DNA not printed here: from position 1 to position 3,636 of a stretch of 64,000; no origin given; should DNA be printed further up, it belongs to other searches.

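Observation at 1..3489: Array of standalone proprotein-convertase P-domains alternating with Myxococcus Cys-rich repeats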

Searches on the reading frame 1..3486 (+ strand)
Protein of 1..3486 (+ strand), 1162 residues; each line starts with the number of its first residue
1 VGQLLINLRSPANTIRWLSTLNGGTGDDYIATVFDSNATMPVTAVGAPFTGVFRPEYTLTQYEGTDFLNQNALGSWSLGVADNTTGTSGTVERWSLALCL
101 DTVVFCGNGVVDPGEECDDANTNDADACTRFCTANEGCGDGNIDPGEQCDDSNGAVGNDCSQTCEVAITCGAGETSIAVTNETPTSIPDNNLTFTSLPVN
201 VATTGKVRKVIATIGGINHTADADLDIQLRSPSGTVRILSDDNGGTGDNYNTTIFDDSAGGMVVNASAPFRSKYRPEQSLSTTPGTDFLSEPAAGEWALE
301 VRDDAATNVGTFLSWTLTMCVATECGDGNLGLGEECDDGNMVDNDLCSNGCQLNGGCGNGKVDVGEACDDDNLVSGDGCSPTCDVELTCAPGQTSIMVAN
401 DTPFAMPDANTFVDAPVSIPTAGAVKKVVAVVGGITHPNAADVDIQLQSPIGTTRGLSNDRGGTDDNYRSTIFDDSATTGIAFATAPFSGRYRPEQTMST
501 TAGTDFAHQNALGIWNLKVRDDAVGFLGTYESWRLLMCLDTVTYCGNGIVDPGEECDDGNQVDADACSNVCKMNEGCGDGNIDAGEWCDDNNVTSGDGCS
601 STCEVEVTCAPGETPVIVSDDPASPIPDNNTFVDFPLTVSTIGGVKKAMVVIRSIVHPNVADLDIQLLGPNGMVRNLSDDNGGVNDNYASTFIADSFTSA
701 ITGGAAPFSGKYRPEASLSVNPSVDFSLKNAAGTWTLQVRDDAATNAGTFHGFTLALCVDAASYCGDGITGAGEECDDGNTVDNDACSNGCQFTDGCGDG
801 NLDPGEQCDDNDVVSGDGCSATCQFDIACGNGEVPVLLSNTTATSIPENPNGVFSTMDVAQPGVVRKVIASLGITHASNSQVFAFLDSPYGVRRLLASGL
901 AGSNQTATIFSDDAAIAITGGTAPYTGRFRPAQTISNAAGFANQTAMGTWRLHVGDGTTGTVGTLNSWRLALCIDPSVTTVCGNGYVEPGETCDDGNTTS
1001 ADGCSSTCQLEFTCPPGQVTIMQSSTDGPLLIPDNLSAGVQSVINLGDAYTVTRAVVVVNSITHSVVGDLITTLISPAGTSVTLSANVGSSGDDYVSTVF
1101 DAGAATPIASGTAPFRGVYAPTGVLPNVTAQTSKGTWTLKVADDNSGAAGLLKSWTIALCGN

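Call 4: search_protein_families(library=pfam, proteins=[window:1-3486:+], max_evalue=0.1)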
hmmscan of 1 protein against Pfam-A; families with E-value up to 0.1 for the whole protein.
window:1-3486:+ (1162 aa): 3 families
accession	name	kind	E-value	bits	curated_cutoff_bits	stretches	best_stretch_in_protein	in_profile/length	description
PF01483.27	P_proprotein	-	1.6e-64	214.4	21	6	1056-1158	4-85/86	Proprotein convertase P-domain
PF13948.11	DUF4215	-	2.8e-38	130.4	27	5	762-792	18-47/47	Domain of unknown function (DUF4215)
PF25661.1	PBCV_P4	-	0.0032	17.6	30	0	221-281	42-101/181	Phycodnaviridae minor capsid protein P4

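Call 5: search_protein_families(library=ncbifam, proteins=[window:1-3486:+], max_evalue=0.1)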
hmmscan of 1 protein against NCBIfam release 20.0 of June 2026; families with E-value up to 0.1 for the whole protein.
window:1-3486:+ (1162 aa): 1 family
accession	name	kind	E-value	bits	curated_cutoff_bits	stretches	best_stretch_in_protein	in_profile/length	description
TIGR02232.1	myxo_disulf_rpt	repeat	2.4e-77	254.4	20.8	9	981-1011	3-33/38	cysteine-rich acidic repeat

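Call 7: find_homologous_proteins(query=window:1-3486:+, max_evalue=1e-10)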
Query window:1-3486:+ (1162 aa): 4646 proteins with E <= 1e-10 among 8000 candidates; the best 120 are listed.
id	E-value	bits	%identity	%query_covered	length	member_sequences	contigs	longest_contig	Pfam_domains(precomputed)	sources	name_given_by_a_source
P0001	0.0e+0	1967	50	100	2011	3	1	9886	PF13948.12,PF01483.28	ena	-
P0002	0.0e+0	1810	56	100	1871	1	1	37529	PF13948.12,PF01483.28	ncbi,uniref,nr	ncbi:proprotein convertase P-domain-containing protein [Polyangium sp. 6x1]|uniref:proprotein conver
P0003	0.0e+0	1790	53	100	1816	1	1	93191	PF13948.12,PF01483.28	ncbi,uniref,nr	ncbi:proprotein convertase P-domain-containing protein [Polyangium sorediatum]|uniref:Proprotein con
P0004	0.0e+0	1746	50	100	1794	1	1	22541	PF13948.12,PF01483.28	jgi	jgi:cysteine-rich repeat protein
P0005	0.0e+0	1619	51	93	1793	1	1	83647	PF13948.12,PF01483.28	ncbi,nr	ncbi:MAG TPA: DUF4215 domain-containing protein [Kofleriaceae bacterium]|nr:DUF4215 domain-containin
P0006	0.0e+0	1452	49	96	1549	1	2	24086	PF13948.12,PF00036.39,PF01483.28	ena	-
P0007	0.0e+0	1272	47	91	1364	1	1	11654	PF13948.12,PF01483.28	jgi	jgi:cysteine-rich repeat protein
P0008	0.0e+0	1136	46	91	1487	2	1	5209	PF13948.12,PF01483.28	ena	-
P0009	0.0e+0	1100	38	98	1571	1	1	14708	PF04151.22,PF13948.12,PF01483.28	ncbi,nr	ncbi:MAG TPA: DUF4215 domain-containing protein, partial [Polyangium sp.]|nr:DUF4215 domain-containi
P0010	0.0e+0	1082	47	91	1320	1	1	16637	PF13948.12,PF01483.28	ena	-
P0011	0.0e+0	1069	48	91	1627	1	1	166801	PF13948.12,PF01483.28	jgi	jgi:cysteine-rich repeat protein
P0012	0.0e+0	1035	49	74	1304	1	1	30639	PF13948.12,PF01483.28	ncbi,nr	ncbi:MAG TPA: DUF4215 domain-containing protein [Kofleriaceae bacterium]|nr:DUF4215 domain-containin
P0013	8.6e-265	900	52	72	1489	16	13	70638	PF13948.12,PF01483.28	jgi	jgi:cysteine-rich repeat protein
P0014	6.0e-262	890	42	89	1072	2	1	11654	PF13948.12,PF01483.28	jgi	jgi:cysteine-rich repeat protein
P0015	2.4e-260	885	52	72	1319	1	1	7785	PF13948.12,PF01483.28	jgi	jgi:cysteine-rich repeat protein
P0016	2.1e-259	882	50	74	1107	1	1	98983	PF13948.12,PF01483.28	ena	-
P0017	7.5e-255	867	50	72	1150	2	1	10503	PF13948.12,PF01483.28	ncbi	-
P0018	7.7e-255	867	44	91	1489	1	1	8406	PF13948.12,PF01483.28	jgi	jgi:cysteine-rich repeat protein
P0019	9.8e-255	866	49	73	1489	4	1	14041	PF13948.12,PF01483.28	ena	-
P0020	1.8e-253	862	48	74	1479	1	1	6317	PF13948.12,PF01483.28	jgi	jgi:cysteine-rich repeat protein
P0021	4.2e-252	858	42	91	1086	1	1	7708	PF13948.12,PF01483.28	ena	-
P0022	1.5e-250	853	50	72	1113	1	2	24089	PF13948.12,PF01483.28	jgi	jgi:cysteine-rich repeat protein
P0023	1.1e-248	846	49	73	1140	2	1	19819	PF13948.12,PF01483.28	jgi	jgi:cysteine-rich repeat protein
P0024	1.8e-246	839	46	73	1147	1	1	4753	PF13948.12,PF01483.28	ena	-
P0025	2.1e-246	839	49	73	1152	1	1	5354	PF13948.12,PF01483.28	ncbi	-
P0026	1.3e-245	836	56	60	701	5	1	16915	PF13948.12,PF01483.28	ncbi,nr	ncbi:MAG TPA: proprotein convertase P-domain-containing protein, partial [Kofleriaceae bacterium]|nr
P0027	5.3e-245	834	49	72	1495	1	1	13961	PF13948.12,PF01483.28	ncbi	-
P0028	6.4e-244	831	50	72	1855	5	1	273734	PF12662.14,PF07703.21,PF13948.12,PF07645.22,PF12661.14,PF12947.14,PF19078.7,PF01483.28,PF12946.14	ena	-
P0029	2.5e-242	825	48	72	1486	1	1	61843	PF13948.12,PF01483.28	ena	-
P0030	5.2e-242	824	42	88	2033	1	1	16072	PF13948.12,PF01483.28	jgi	jgi:cysteine-rich repeat protein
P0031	4.9e-241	821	49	72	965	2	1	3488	PF13948.12,PF01483.28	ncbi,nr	ncbi:MAG: proprotein convertase P-domain-containing protein, partial [Deltaproteobacteria bacterium]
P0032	4.6e-239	815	48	72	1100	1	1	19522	PF13948.12,PF01483.28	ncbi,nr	ncbi:MAG TPA: DUF4215 domain-containing protein [Kofleriaceae bacterium]|nr:DUF4215 domain-containin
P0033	4.2e-238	811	48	72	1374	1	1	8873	PF13948.12,PF01483.28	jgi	jgi:cysteine-rich repeat protein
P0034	1.9e-233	796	45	74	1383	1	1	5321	PF13948.12,PF01483.28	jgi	jgi:cysteine-rich repeat protein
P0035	1.2e-226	774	37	100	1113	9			PF13948.12,PF01483.28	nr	nr:proprotein convertase P-domain-containing protein [Kofleriaceae bacterium]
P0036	3.2e-220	752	35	91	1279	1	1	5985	PF13948.12,PF01483.28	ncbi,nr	ncbi:MAG TPA: DUF4215 domain-containing protein, partial [Kofleriaceae bacterium]|nr:DUF4215 domain-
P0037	1.7e-210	720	43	72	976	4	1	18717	PF13948.12,PF01483.28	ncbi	-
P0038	5.4e-204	698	54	54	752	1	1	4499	PF13948.12,PF01483.28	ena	-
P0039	1.3e-198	681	29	63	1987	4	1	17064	PF04151.22,PF13948.12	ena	-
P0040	1.2e-192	661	47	56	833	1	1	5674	PF13948.12,PF01483.28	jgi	jgi:cysteine-rich repeat protein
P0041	1.5e-192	661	28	82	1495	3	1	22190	PF04151.22,PF13948.12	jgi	jgi:cysteine-rich repeat protein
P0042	1.1e-179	618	51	50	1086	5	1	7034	PF13948.12,PF01483.28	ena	-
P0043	1.3e-167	578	43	57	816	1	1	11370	PF13948.12,PF01483.28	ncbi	-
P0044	2.9e-159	550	28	59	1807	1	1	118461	PF13948.12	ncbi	-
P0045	1.3e-152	528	33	28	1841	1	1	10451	PF01752.24,PF08453.17,PF13948.12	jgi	-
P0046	1.0e-149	519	34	41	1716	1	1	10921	PF00059.28,PF13948.12,PF01483.28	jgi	jgi:cysteine-rich repeat protein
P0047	3.4e-149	517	29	65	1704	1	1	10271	PF07691.18,PF13948.12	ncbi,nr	ncbi:MAG TPA: DUF4215 domain-containing protein, partial [Polyangiaceae bacterium]|nr:DUF4215 domain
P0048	1.5e-141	492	53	34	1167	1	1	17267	PF13948.12,PF01483.28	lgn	-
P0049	1.3e-128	449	30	45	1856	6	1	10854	PF13948.12,PF01483.28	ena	-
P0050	1.8e-128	448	28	66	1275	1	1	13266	PF00932.26,PF13948.12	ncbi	-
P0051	7.6e-127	443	30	47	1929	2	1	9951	PF13948.12,PF20597.5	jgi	jgi:choice-of-anchor A domain-containing protein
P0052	1.3e-118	416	49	34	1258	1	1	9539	PF13948.12,PF01483.28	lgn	-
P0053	6.4e-117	410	63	5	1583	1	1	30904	PF22148.2,PF13948.12,PF00082.28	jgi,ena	-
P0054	1.3e-116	409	34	46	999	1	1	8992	PF00059.28,PF13948.12,PF01483.28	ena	-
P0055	8.2e-116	406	35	44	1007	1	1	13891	PF00059.28,PF13948.12,PF01483.28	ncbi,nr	ncbi:MAG TPA: DUF4215 domain-containing protein [Kofleriaceae bacterium]|nr:DUF4215 domain-containin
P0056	4.6e-112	394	34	25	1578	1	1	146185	PF01839.30,PF13948.12,PF13517.13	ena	-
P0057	4.8e-112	394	45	43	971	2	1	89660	PF13948.12,PF01483.28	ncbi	ncbi:MAG: DUF4215 domain-containing protein [Sandaracinaceae bacterium]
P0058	1.3e-111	392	30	25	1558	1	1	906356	PF13948.12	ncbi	-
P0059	4.8e-111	391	26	79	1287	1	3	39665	PF00932.26,PF13948.12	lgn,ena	-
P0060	9.4e-110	386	30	69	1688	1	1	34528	PF13948.12,PF00353.26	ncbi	-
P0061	1.2e-108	383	27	65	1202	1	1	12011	PF13948.12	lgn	-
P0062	5.1e-108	381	37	25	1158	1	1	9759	PF13948.12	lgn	-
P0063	4.0e-105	371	30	26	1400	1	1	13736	PF13948.12,PF20597.5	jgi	jgi:choice-of-anchor A domain-containing protein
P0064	2.2e-104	369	31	24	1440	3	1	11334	PF13948.12,PF20597.5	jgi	jgi:choice-of-anchor A domain-containing protein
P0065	6.0e-103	364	28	80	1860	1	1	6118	PF04151.22,PF00932.26,PF13948.12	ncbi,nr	ncbi:DVUA0089 family protein [Myxococcota bacterium]|nr:DVUA0089 family protein [Myxococcota bacteri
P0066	1.7e-101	359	28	78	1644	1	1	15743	PF04151.22,PF13948.12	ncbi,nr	ncbi:DVUA0089 family protein, partial [Myxococcota bacterium]|nr:DVUA0089 family protein [Myxococcot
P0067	2.3e-101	359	32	21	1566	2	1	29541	PF01839.30,PF13948.12,PF13517.13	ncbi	-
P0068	3.5e-101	358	27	80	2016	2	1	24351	PF00526.24,PF13948.12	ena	-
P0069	4.1e-98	348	34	24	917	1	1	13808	PF13948.12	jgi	jgi:cysteine-rich repeat protein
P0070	1.9e-96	342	32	27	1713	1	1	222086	PF13768.13,PF13948.12,PF00092.35,PF13519.13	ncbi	-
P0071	4.7e-96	341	32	25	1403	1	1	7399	PF01839.30,PF13948.12,PF13517.13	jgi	-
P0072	7.0e-95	337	31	26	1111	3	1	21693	PF13948.12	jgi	jgi:cysteine-rich repeat protein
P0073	9.3e-94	333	27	62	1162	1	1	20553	PF13948.12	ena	-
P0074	1.9e-93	332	27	62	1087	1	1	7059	PF13948.12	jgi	-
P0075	2.6e-93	332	26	59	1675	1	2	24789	PF13948.12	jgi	jgi:cysteine-rich repeat protein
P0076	1.1e-91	326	60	6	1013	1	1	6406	PF04151.22,PF13948.12,PF01483.28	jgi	jgi:MYXO-CTERM domain-containing protein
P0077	1.3e-91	326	27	44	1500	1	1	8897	PF13948.12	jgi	jgi:cysteine-rich repeat protein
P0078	1.4e-91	326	29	79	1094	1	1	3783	PF04151.22,PF13948.12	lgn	-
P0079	4.0e-91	325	28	43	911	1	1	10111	PF13948.12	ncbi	-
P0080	1.2e-89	320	28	60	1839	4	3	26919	PF13948.12,PF03781.23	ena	-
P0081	3.0e-88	315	26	43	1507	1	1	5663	PF07081.19,PF17851.9,PF13948.12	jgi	-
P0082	3.6e-88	315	27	62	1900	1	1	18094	PF13948.12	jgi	jgi:cysteine-rich repeat protein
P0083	4.1e-88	315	25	69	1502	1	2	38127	PF13948.12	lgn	-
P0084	4.8e-88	314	30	40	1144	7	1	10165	PF04151.22,PF13948.12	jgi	-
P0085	7.8e-88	314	33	25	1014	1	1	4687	PF13948.12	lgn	-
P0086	1.9e-87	312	30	42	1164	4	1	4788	PF17517.8,PF13948.12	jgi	-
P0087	5.8e-87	311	32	24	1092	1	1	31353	PF13948.12,PF24269.2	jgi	-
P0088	1.3e-86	310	28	68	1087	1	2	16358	PF04151.22,PF13948.12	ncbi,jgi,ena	-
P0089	1.4e-86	310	28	75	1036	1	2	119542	PF04151.22,PF13948.12,PF01483.28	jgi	jgi:cysteine-rich repeat protein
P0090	1.6e-86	309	28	43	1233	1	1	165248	PF00059.28,PF13948.12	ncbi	ncbi:MAG: DUF4215 domain-containing protein [Kofleriaceae bacterium]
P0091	2.0e-86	309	29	28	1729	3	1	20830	PF13948.12,PF03781.23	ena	-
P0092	3.0e-86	308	31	44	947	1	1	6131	PF13948.12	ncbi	ncbi:MAG: DUF4215 domain-containing protein [Myxococcota bacterium]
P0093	3.4e-86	308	35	24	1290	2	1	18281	PF13948.12,PF01483.28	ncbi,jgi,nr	ncbi:MAG TPA: DUF4215 domain-containing protein [Myxococcota bacterium]|jgi:cysteine-rich repeat pro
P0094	3.8e-86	308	28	40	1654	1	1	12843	PF13948.12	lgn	-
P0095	2.1e-85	306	29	25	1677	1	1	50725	PF13715.13,PF13948.12,PF13620.13,PF08309.18,PF22904.4,PF17210.10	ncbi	-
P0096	3.2e-85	305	30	25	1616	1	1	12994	PF13948.12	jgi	-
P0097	5.1e-84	301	31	27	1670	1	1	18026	PF17963.8,PF13948.12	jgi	jgi:cysteine-rich repeat protein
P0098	5.8e-84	301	30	65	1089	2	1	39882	PF04151.22,PF13948.12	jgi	jgi:cysteine-rich repeat protein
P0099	1.4e-83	300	50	6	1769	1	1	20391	PF13948.12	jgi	jgi:cysteine-rich repeat protein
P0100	1.4e-83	300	28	60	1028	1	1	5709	PF04151.22,PF13948.12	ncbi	-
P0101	1.7e-83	299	32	26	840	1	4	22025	PF13948.12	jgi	jgi:cysteine-rich repeat protein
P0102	1.9e-83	299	31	45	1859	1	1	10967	PF13948.12,PF01344.32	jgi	-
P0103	2.1e-83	299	30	26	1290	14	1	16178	PF07691.18,PF13948.12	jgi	jgi:fibro-slime domain-containing protein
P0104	1.2e-82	297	31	24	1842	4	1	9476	PF01833.31,PF13948.12,PF01344.32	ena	-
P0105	1.4e-82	296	31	24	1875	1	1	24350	PF01833.31,PF13948.12,PF01344.32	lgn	-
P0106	2.1e-82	296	28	40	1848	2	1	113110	PF13948.12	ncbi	-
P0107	2.2e-82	296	27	78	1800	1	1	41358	PF04151.22,PF13948.12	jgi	jgi:cysteine-rich repeat protein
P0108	1.5e-81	293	31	24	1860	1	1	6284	PF01833.31,PF13948.12,PF01344.32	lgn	-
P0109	1.8e-81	293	31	26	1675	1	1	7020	PF17963.8,PF13948.12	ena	-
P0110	9.8e-81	290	34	25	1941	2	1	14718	PF13948.12,PF13385.14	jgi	-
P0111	2.7e-80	289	27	45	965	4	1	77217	PF13948.12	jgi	jgi:cysteine-rich repeat protein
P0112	3.2e-80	288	30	44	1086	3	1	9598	PF04151.22,PF13948.12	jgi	jgi:cysteine-rich repeat protein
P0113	7.0e-80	287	32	53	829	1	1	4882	PF13948.12,PF01483.28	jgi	jgi:cysteine-rich repeat protein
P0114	1.0e-79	287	28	44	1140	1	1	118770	PF13948.12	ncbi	-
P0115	1.7e-79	286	33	25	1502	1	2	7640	PF13948.12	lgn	-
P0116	2.2e-79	286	32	24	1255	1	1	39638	PF13229.13,PF13948.12,PF28492.1,PF05048.20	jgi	jgi:MYXO-CTERM domain-containing protein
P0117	5.1e-79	285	27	57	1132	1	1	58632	PF13948.12,PF01483.28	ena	-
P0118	5.7e-79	284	31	24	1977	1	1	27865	PF13948.12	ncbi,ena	-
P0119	2.8e-78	282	52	8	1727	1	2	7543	PF13948.12,PF00041.28,PF16656.12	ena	-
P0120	3.8e-78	282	29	44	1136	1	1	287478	PF04151.22,PF13948.12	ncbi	-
